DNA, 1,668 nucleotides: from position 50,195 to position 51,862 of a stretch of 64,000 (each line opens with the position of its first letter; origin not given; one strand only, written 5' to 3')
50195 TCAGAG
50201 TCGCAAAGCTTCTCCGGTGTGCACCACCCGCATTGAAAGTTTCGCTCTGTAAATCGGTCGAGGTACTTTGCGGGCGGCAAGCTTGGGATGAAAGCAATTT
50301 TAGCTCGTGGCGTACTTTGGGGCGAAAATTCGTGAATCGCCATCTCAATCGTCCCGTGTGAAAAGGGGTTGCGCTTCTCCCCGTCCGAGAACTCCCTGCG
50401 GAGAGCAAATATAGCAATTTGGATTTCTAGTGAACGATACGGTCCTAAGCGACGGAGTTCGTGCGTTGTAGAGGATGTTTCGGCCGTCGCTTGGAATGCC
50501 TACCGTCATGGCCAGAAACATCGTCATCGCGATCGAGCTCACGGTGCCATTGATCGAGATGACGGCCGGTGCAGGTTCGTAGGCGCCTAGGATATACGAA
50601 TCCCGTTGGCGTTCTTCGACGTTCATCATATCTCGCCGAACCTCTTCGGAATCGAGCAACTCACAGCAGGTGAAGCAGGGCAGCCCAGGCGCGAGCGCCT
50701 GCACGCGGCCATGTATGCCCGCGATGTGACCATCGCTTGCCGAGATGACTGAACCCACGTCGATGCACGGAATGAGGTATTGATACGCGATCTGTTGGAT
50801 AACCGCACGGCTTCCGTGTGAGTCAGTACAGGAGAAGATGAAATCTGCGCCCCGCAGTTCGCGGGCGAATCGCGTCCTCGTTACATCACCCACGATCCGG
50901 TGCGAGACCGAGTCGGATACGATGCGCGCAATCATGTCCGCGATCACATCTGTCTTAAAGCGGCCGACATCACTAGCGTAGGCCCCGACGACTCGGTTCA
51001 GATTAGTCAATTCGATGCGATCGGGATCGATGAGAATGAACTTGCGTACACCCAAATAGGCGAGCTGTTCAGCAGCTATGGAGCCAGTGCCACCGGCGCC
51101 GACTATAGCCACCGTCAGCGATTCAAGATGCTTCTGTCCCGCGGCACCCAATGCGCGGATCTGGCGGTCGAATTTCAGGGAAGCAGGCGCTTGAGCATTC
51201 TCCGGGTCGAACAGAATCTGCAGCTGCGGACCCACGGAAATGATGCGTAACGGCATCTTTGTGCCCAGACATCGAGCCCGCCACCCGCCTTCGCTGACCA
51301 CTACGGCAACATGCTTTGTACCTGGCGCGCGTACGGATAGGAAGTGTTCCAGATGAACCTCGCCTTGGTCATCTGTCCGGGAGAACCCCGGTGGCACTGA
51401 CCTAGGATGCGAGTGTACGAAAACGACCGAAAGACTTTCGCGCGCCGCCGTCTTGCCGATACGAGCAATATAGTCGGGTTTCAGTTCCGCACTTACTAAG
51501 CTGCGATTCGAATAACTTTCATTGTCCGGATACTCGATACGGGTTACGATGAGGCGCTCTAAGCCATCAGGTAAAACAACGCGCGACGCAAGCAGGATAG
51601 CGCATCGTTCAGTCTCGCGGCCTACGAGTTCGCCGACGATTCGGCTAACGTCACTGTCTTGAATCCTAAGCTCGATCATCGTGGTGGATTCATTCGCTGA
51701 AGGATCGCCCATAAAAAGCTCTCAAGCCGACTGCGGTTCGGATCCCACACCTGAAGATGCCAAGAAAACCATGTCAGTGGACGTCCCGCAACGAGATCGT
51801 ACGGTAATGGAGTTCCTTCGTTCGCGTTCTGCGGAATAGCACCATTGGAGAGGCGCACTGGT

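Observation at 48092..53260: WYL-regulated ubiquitin-like conjugation operon carrying an extra kinase-fold gene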

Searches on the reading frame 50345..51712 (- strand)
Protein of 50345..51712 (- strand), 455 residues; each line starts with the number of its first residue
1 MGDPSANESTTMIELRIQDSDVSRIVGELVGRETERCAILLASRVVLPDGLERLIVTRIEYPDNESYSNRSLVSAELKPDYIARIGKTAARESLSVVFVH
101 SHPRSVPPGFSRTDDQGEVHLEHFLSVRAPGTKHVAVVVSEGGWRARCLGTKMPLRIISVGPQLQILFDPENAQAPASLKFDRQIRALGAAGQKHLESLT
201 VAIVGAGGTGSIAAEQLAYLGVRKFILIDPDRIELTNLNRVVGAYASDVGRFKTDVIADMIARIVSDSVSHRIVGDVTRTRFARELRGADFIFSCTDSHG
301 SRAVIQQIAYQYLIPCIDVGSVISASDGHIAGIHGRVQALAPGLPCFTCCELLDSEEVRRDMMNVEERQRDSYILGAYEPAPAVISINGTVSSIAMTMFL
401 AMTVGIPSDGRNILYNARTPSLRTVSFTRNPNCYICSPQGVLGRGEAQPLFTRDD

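Call 3: search_protein_families(library=pfam, proteins=[window:50345-51712:-], max_evalue=0.01)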
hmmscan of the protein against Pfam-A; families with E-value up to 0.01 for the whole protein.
window:50345-51712:- (455 aa): 3 families
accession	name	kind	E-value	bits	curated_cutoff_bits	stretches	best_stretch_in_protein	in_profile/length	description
PF00899.27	ThiF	-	1.8e-41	142.3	28.1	1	181-433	1-236/238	ThiF family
PF14464.11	Prok-JAB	-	1.5e-05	25.3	25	1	34-133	18-95/114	Prokaryotic homologs of the JAB domain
PF01494.25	FAD_binding_3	-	0.0045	16.7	22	1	200-227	3-30/349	FAD binding domain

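Call 4: search_protein_families(library=padloc, proteins=[window:50345-51712:-], max_evalue=0.01)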
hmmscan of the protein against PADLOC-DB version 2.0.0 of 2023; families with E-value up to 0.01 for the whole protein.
window:50345-51712:- (455 aa): 31 families (the best 25 are shown)
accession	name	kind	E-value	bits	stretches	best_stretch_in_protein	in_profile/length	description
PDLC00829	E1-E2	-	1.9e-16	58.2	1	194-350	167-319/426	E1-E2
PDLC00828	E1-E2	-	3.2e-14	51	1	195-376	172-346/431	E1-E2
PDLC00855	E1-E2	-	3.4e-13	47.5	1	192-267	296-370/579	E1-E2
PDLC00832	E1-E2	-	1.6e-12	44.4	1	193-263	333-402/588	E1-E2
PDLC00836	E1-E2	-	2.3e-12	44.3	1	193-308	336-453/602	E1-E2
PDLC00844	E1-E2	-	5.9e-12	43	1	174-310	254-389/489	E1-E2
PDLC00850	E1-E2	-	6.1e-12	42.7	1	189-274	306-389/566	E1-E2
PDLC00848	E1-E2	-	6.8e-12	42.4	1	185-299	362-476/607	E1-E2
PDLC00835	E1-E2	-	5.5e-11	39.5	1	196-311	371-486/778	E1-E2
PDLC00847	E1-E2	-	4.2e-10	36.6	1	192-317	280-405/523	E1-E2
PDLC00837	E1-E2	-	4.7e-10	36.9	1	191-261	318-391/593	E1-E2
PDLC00839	E1-E2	-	7.7e-10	35.6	1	184-308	357-478/602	E1-E2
PDLC00851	E1-E2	-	9.2e-10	36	1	192-262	234-303/491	E1-E2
PDLC00846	E1-E2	-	2.5e-09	34.3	1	180-263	299-383/587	E1-E2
PDLC00840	E1-E2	-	2.7e-08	31.3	1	195-264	210-278/458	E1-E2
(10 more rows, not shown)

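Call 39: search_solved_structures(query=window:50345-51679:-, max_evalue=0.001, show_alignments=1)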
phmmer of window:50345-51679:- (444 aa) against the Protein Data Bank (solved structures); distinct sequences matched with E-value up to 0.001: 61 (the best 60 are shown).
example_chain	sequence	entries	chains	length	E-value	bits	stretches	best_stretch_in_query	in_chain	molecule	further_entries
9ea4_A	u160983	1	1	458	2.3e-34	122.4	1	24-391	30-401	Citrobacter BubCD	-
9ea5_A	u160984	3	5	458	2.9e-33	118.8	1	24-391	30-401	Citrobacter BubCD | Citrobacter BubCD D104A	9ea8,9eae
9eav_A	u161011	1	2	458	1e-32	117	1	24-391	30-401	Citrobacter BubCD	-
1jw9_B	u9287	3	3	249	1.3e-15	60.6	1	167-426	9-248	MOLYBDOPTERIN BIOSYNTHESIS MOEB PROTEIN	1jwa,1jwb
6z6s_DDD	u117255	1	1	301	2.4e-13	53.2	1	174-339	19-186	Adenylyltransferase and sulfurtransferase uba4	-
6yuc_D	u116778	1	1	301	2.4e-13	53.2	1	174-339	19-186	Adenylyltransferase and sulfurtransferase uba4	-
6yub_B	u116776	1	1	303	2.4e-13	53.2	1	174-339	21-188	Adenylyltransferase and sulfurtransferase uba4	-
5tr4_A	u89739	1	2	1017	5.1e-13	52.1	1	136-311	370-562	Ubiquitin-activating enzyme E1 1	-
4nnj_A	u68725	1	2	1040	5.2e-13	52.1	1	136-311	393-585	Ubiquitin-activating enzyme E1 1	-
5l6h_A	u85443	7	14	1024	5.4e-13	52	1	136-311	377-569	Ubiquitin-activating enzyme E1 1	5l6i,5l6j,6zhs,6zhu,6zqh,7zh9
6nya_A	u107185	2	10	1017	5.6e-13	51.9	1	136-311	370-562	Ubiquitin-activating enzyme E1 1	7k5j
3cmm_A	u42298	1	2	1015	5.7e-13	51.9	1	136-311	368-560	Ubiquitin-activating enzyme E1 1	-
6yub_A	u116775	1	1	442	6e-13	51.9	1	174-339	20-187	Adenylyltransferase and sulfurtransferase uba4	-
3dbr_B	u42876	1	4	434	5.8e-11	45.3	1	185-344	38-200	NEDD8-activating enzyme E1 catalytic subunit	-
1zfn_A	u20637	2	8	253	6.9e-11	45.1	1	169-426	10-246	Adenylyltransferase thiF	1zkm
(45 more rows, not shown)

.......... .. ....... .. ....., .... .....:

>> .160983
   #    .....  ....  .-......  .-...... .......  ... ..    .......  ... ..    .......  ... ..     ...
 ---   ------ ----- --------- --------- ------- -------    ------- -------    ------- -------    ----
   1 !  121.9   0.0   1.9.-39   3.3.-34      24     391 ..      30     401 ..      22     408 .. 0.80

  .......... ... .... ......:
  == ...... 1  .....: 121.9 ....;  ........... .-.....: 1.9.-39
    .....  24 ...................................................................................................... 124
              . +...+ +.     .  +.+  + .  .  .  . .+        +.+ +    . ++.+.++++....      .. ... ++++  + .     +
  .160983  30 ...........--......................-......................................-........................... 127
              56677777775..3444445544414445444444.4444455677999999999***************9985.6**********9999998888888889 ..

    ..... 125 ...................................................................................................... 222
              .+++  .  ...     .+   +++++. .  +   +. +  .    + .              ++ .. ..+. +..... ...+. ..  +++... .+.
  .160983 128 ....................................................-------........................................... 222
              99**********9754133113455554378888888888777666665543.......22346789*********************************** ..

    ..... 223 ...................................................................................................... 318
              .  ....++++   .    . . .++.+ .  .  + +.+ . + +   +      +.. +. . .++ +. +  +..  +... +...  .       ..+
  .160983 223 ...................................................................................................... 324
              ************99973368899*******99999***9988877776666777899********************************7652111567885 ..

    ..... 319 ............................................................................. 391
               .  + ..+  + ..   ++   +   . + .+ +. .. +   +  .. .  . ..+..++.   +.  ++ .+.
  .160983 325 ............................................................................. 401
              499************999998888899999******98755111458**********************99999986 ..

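Call 47: search_protein_families(library=ncbifam, proteins=[window:50345-51679:-], max_evalue=0.01)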
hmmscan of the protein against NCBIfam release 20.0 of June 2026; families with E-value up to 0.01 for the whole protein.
window:50345-51679:- (444 aa): 25 families
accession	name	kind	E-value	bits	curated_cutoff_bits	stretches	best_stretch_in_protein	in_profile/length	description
TIGR02356.1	adenyl_thiF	equivalog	1.5e-25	89.8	275.25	1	174-338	8-164/203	thiazole biosynthesis adenylyltransferase ThiF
NF004281.0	PRK05690.1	subfamily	4.6e-23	81.7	266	1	168-426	11-249/250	molybdopterin-synthase adenylyltransferase MoeB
NF047750.1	SAMPActivE1UbaA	equivalog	4.9e-21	75.3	450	1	176-429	21-252/270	SAMP-activating enzyme E1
NF006444.0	PRK08762.1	equivalog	8e-20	70.8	449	1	174-430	134-372/387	molybdopterin-synthase adenylyltransferase MoeB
NF006204.0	PRK08328.1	equivalog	1.5e-19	70.5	339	1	169-333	9-165/231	hypothetical protein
NF006395.0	PRK08644.1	equivalog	2.8e-18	66.4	159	1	177-301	20-143/215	sulfur carrier protein ThiS adenylyltransferase ThiF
NF006077.0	PRK08223.1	equivalog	4.9e-18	65.1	266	1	169-286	10-127/296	hypothetical protein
TIGR02355.1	moeB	equivalog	1.9e-17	63.5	376.55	1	168-425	3-240/240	molybdopterin-synthase adenylyltransferase MoeB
NF009123.0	PRK12475.1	subfamily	2.4e-16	60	510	1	172-338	7-169/338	MoeB/ThiF family adenylyltransferase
TIGR02354.1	thiF_fam2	equivalog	2e-15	57.2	152.2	1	183-299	17-132/200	thiamine biosynthesis protein ThiF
NF011696.0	PRK15116.1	equivalog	4.2e-14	52.8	304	1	174-311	17-155/268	tRNA cyclic N6-threonylcarbamoyladenosine(37) synthase TcdA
NF004111.0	PRK05600.1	equivalog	1.3e-13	50.8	437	1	176-299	30-153/371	ThiF family adenylyltransferase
NF004804.0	PRK06153.1-3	equivalog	3e-13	49.5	340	1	180-318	172-310/401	hypothetical protein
NF005902.0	PRK07878.1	equivalog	4.8e-13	48.8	647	1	174-298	29-153/392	adenylyltransferase/sulfurtransferase MoeZ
NF004805.0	PRK06153.1-4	equivalog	2e-11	43.6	352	1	183-323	171-311/392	hypothetical protein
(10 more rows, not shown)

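Call 65: search_dna_similar(query=window:50345-51679:-, collection=plasmids, mode=protein, max_rows=60, max_evalue=1e-20)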
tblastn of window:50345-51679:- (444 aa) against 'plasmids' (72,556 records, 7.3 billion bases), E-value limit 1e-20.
Records with a match: 126; places in all: 127; records where one place covers at least 80% of the query: 76.
Best place of each record, by identity: <60% 126.
By first word of the organism name: Rhizobium 17; Enterobacter 15; Bradyrhizobium 9; Mesorhizobium 6; Methylocystis 5; Synechocystis 5; Citrobacter 5; Salmonella 4; Klebsiella 4; Sinorhizobium 3; and 39 more.
By predicted mobility (MOB-suite, as given by PLSDB): conjugative 57; non-mobilizable 45; mobilizable 24.
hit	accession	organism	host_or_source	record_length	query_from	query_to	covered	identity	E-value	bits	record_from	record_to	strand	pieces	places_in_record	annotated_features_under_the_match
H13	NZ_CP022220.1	Bradyrhizobium guangxiense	peanut,cell culture,roots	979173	3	442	99%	48.6%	1e-128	417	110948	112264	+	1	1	ThiF family adenylyltransferase | phosphotransferase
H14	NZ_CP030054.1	Bradyrhizobium guangzhouense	Arachis hypogaea,Microbe,nodule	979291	3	442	99%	48.6%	1e-128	417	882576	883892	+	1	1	ThiF family adenylyltransferase | phosphotransferase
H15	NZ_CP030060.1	Bradyrhizobium sp. CCBAU 53351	Arachis hypogaea,Microbe,nodule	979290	3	442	99%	48.6%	1e-128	417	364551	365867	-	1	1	ThiF family adenylyltransferase | phosphotransferase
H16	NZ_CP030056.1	Bradyrhizobium sp. CCBAU 53340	Arachis hypogaea,Microbe,nodule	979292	3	442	99%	48.6%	1e-128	417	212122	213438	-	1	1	ThiF family adenylyltransferase | phosphotransferase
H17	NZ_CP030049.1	Bradyrhizobium sp. CCBAU 53338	Arachis hypogaea,Microbe,nodule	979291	3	442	99%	48.6%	1e-128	417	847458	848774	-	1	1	ThiF family adenylyltransferase | phosphotransferase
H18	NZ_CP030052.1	Bradyrhizobium guangdongense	peanut,cell culture,roots of peanut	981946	3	442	99%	48.6%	1e-128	417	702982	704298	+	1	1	ThiF family adenylyltransferase | phosphotransferase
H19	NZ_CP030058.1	Bradyrhizobium guangdongense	Arachis hypogaea,Microbe,nodule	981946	3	442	99%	48.6%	1e-128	417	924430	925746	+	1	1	ThiF family adenylyltransferase | phosphotransferase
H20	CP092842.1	Bradyrhizobium sp. 62B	Arachis hypogaea L.,cell ...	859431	3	442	99%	48.2%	7e-128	415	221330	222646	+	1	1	ThiF family adenylyltransferase | hypothetical protein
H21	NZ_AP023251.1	Mesorhizobium sp. 131-2-5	Lotus japonicus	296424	1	442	100%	41.1%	1e-98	330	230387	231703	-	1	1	ThiF family adenylyltransferase | E2/UBC family protein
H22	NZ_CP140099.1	Deinococcus sp. AB2017081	pure culture,soil near an iron factory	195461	24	436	93%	41.8%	1e-91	310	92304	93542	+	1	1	ThiF family adenylyltransferase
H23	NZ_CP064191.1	Rhizobium sp. 007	Onobrychis viciifolia,cell culture,root ...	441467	39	434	89%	42.7%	2e-81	281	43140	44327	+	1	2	ThiF family adenylyltransferase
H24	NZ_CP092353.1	Rhizobium sp. C104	Cell culture,nodule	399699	52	442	88%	42.4%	1e-79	323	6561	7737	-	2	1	ThiF family adenylyltransferase | hypothetical protein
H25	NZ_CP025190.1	Roseomonas mucosa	Homo sapiens,clinical, human skin, ...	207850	64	442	85%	41.6%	6e-85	291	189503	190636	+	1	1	ThiF family adenylyltransferase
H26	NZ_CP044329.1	Methylocystis rosea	-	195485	20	440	95%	32.5%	5e-31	134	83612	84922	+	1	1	ThiF family adenylyltransferase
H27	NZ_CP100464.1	Salinigranum marinum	cell culture,Saline soil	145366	1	434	98%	31.4%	1e-40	162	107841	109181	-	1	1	ThiF family adenylyltransferase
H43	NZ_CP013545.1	Rhizobium phaseoli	Phaseolus vulgaris,Whole ...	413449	76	442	83%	33.3%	3e-40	160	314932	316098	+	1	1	ThiF family adenylyltransferase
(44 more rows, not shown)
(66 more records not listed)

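Call 66: get_annotated_region(hit=H22, flank=5000)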
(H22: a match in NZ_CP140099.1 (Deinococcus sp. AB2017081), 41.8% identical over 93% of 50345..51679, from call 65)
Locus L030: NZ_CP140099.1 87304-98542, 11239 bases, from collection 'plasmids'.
description: Deinococcus sp. AB2017081 plasmid unnamed1, complete sequence
organism: Deinococcus sp. AB2017081 (NCBI taxid 3093660)
taxonomy: Bacteria; Deinococcota; Deinococci; Deinococcales; Deinococcaceae; Deinococcus; Deinococcus sp. AB2017081
host: -; source: pure culture,soil near an iron factory; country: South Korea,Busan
typing (MOB-suite, as given by PLSDB): non-mobilizable
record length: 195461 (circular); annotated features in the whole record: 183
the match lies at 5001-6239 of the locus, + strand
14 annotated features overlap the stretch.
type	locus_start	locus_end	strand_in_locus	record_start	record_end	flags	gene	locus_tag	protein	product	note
CDS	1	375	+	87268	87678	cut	-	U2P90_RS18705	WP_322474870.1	hypothetical protein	-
CDS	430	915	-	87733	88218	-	-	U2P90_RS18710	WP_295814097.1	TlpA disulfide reductase family protein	-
CDS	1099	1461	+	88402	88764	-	-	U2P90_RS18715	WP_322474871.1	metalloregulator ArsR/SmtB family transcription factor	GO:0006355 - regulation of DNA-templated transcription [Evidence IEA]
CDS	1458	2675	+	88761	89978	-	-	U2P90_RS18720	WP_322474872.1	MFS transporter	GO:0055085 - transmembrane transport [Evidence IEA]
CDS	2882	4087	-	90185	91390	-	-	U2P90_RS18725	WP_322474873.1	XRE family transcriptional regulator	-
CDS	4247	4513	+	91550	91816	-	-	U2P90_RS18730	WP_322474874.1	multiubiquitin domain-containing protein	-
CDS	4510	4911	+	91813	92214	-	-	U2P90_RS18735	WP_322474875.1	E2/UBC family protein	-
CDS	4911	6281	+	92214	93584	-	-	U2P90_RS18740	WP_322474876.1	ThiF family adenylyltransferase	-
CDS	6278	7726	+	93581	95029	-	-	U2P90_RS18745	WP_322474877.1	phosphotransferase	-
CDS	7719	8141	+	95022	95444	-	-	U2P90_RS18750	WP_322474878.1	DUF6527 family protein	-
CDS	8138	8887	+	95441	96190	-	-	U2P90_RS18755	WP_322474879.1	hypothetical protein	-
CDS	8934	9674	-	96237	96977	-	-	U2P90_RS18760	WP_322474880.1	HEPN domain-containing protein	-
CDS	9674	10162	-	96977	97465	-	-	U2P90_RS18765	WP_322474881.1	hypothetical protein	-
CDS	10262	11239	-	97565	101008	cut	-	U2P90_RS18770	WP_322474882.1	DEAD/DEAH box helicase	-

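Call 67: get_annotated_region(hit=H25, flank=5000)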
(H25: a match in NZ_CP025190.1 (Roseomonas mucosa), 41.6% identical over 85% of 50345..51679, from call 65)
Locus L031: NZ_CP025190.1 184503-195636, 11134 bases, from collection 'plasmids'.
description: Roseomonas mucosa strain AD1 plasmid unnamed2, complete sequence
organism: Roseomonas mucosa (NCBI taxid 207340)
taxonomy: Bacteria; Pseudomonadota; Alphaproteobacteria; Rhodospirillales; Acetobacteraceae; Roseomonas; Roseomonas mucosa
host: -; source: Homo sapiens,clinical, human skin, atopic dermatitis; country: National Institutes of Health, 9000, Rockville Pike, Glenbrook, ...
typing (MOB-suite, as given by PLSDB): mobilizable; relaxase MOBP
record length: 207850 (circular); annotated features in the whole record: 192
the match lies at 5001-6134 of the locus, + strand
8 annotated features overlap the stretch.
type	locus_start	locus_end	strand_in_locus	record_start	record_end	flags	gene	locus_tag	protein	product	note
CDS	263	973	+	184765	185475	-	-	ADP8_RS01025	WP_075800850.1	IS6 family transposase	-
CDS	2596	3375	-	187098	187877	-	istB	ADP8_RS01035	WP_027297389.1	IS21-like element helper ATPase IstB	-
CDS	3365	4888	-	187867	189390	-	istA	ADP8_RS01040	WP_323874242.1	IS21 family transposase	-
CDS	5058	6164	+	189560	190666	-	-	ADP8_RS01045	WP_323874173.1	ThiF family adenylyltransferase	-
CDS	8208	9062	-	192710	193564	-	istB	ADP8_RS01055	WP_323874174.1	IS21-like element helper ATPase IstB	-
CDS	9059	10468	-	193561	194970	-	istA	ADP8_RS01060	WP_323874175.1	IS21 family transposase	-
CDS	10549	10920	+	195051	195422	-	-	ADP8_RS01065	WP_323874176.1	transposase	GO:0006313 - DNA transposition [Evidence IEA]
CDS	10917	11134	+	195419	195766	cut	tnpB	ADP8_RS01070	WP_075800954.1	IS66 family insertion sequence element accessory protein TnpB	-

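Call 68: get_annotated_region(hit=H43, flank=4000)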
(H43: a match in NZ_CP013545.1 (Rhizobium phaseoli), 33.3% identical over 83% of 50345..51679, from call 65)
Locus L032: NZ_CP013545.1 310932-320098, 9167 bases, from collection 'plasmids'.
description: Rhizobium phaseoli strain R620 plasmid pRphaR620c, complete sequence
organism: Rhizobium phaseoli (NCBI taxid 396)
taxonomy: Bacteria; Pseudomonadota; Alphaproteobacteria; Hyphomicrobiales; Rhizobiaceae; Rhizobium; Rhizobium phaseoli
host: -; source: Phaseolus vulgaris,Whole organism,Legume rhizosphere,legume-root nodule; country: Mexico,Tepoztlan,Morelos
typing (MOB-suite, as given by PLSDB): non-mobilizable
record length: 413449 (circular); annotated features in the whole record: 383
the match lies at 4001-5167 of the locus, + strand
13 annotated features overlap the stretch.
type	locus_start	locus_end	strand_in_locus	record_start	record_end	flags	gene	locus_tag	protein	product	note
CDS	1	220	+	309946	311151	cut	-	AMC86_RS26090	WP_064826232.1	extracellular solute-binding protein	-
CDS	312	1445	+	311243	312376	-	ugpC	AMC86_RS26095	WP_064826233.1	sn-glycerol-3-phosphate ABC transporter ATP-binding protein UgpC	-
CDS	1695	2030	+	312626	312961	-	-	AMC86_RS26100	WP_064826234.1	helix-turn-helix transcriptional regulator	-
CDS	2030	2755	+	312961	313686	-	-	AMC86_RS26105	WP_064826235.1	ImmA/IrrE family metallo-endopeptidase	-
CDS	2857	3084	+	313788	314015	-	-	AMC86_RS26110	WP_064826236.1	DUF2188 domain-containing protein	-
CDS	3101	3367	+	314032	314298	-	-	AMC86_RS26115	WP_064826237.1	multiubiquitin domain-containing protein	-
CDS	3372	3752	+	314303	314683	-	-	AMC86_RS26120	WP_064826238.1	E2/UBC family protein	-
CDS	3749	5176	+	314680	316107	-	-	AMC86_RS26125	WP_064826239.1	ThiF family adenylyltransferase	-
CDS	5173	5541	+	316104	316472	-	-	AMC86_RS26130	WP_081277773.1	DUF6527 family protein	-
CDS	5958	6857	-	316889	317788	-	-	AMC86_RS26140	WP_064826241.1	AraC family transcriptional regulator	GO:0006355 - regulation of DNA-templated transcription [Evidence IEA]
CDS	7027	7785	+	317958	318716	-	-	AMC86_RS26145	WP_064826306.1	SDR family oxidoreductase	-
CDS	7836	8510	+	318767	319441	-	-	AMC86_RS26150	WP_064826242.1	glutathione S-transferase family protein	GO:0006749 - glutathione metabolic process [Evidence IEA]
CDS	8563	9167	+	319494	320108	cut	-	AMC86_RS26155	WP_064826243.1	isochorismatase family cysteine hydrolase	-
